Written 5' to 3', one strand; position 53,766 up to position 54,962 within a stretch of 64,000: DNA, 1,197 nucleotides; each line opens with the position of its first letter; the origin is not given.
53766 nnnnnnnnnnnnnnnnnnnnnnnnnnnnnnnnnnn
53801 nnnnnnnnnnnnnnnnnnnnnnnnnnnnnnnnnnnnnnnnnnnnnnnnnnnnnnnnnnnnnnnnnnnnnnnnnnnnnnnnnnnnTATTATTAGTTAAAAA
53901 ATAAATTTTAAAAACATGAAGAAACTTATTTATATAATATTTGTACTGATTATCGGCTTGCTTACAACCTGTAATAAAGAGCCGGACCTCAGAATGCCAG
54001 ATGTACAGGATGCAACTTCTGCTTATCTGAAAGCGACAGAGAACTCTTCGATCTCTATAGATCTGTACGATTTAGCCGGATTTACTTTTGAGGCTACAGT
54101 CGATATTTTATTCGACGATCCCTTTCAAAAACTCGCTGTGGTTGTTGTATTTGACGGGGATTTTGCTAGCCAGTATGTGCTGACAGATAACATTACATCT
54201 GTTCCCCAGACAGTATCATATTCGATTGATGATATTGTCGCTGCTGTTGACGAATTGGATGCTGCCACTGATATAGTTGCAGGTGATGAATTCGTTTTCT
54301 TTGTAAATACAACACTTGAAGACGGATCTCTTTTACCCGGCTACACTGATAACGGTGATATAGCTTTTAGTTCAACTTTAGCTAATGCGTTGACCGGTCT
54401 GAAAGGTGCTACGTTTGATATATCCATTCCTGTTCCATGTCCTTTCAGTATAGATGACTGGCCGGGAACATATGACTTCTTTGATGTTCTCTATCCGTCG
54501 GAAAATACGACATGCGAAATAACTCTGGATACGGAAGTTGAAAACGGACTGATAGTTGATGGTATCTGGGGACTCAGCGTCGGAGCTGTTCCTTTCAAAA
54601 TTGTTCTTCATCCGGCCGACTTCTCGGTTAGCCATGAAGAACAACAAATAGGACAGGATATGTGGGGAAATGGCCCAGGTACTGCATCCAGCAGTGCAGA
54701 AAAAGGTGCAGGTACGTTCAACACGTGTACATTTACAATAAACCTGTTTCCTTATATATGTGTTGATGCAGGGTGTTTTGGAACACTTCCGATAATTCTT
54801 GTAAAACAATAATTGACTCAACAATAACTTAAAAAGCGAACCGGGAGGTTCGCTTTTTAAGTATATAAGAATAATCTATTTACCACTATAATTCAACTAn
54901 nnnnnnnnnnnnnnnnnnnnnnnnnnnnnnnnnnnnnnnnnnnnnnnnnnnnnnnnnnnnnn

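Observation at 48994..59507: SusC/SusD locus whose only enzyme candidates are two T9SS-secreted arylsulfotransferase-family propellers, with no glycoside hydrolase, lyase or sulfatase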

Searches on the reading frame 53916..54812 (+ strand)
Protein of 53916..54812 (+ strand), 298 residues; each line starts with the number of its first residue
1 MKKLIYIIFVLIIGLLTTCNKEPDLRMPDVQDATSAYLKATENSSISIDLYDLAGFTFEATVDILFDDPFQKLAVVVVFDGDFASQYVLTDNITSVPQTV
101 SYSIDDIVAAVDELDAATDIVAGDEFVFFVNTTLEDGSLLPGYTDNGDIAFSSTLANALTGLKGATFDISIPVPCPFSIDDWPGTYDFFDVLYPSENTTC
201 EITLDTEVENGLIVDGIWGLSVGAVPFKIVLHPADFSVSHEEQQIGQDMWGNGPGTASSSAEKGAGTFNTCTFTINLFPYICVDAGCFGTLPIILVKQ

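Call 3: search_protein_families(library=pfam, proteins=[window:53916-54812:+], max_evalue=0.01)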
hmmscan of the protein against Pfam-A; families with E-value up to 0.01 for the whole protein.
window:53916-54812:+ (298 aa): 0 families

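Call 4: search_protein_families(library=ncbifam, proteins=[window:53916-54812:+], max_evalue=0.01)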
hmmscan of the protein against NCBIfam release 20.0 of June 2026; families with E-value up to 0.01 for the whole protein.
window:53916-54812:+ (298 aa): 1 family
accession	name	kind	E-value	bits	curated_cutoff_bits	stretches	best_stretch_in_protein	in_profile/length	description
NF041529.1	LvhB7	equivalog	0.008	15.8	70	0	1-28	1-25/45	T4SS-associated protein LvhB7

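Call 37: find_homologous_proteins(query=window:53916-54812:+)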
Query window:53916-54812:+ (298 aa): 16 proteins with E <= 0.001 among 1794 candidates.
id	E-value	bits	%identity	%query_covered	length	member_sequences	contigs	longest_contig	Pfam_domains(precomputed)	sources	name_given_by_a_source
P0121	1.6e-194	663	100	100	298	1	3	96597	-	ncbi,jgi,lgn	-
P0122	8.4e-175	598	89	100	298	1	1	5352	-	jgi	-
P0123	1.2e-172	591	88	100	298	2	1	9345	-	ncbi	-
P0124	5.2e-171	586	86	100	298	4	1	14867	-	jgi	jgi:hypothetical protein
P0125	3.2e-152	524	79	100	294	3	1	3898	-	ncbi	-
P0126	1.1e-135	470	72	100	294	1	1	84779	-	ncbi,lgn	-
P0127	2.9e-134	465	72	100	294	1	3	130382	-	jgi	jgi:hypothetical protein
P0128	8.8e-133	460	72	100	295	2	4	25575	-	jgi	jgi:hypothetical protein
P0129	2.5e-128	446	68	100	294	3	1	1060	-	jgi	jgi:hypothetical protein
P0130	1.2e-127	444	68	100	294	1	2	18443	-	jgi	jgi:hypothetical protein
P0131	6.2e-119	415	65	100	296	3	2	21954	-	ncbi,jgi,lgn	-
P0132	9.5e-118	411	63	100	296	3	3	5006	-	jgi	jgi:hypothetical protein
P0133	2.2e-110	387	61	100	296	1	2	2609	-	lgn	-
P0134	7.2e-109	382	59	100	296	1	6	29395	-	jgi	jgi:hypothetical protein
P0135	4.0e-105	370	57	100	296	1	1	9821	-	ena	-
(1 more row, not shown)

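Call 38: find_encoding_contigs(protein=P0121, flank=10000, max_places=3)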
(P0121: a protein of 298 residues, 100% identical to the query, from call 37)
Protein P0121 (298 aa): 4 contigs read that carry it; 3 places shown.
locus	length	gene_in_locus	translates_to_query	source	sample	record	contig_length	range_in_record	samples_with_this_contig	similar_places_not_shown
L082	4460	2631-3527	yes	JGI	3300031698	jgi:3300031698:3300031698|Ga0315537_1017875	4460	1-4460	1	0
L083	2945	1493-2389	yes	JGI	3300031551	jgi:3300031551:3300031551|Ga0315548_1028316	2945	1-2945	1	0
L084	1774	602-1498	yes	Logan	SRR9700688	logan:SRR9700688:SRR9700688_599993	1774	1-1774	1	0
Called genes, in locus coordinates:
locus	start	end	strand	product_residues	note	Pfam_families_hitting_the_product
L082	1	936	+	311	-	?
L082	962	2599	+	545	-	PF12771:SusD-like_2, PF12741:SusD-like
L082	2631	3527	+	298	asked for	-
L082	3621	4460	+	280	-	?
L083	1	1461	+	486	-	?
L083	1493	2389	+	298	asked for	-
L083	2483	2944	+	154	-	?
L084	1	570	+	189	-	?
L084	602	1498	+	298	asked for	-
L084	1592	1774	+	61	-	?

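Call 71: predict_structure(alignment_id=A5)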
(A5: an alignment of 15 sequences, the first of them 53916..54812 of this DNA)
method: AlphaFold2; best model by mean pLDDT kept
length: 298 residues; sequences in the alignment: 15
mean_pLDDT: 49.3   pTM: 0.37
mean pLDDT of the five models: 49.3, 48.7, 43.9, 43.0, 35.2
residues with pLDDT >= 90: 0; 70-90: 42; 50-70: 107; < 50: 149
segments of 3 or more residues with pLDDT < 50: 1-51, 63-67, 151-177, 219-224, 233-238, 244-291
pLDDT, mean of each block of 10 residues (from residue 1): 21 21 24 28 32 51 48 65 72 60 76 77 57 64 54 39 31 42 73 68 71 62 52 49 45 38 31 38 32 59
secondary structure, 60 per line:
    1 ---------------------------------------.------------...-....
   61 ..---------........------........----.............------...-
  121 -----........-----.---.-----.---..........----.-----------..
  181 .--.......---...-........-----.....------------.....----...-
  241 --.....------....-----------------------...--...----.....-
elements in order: E57-62 E72-79 E86-93 E98-103 H104-110 E126-133 H153-162 E184-190 E198-205 E211-215 E228-232 E237-239 E243-247 E254-257 E281-283 E286-288 E293-297
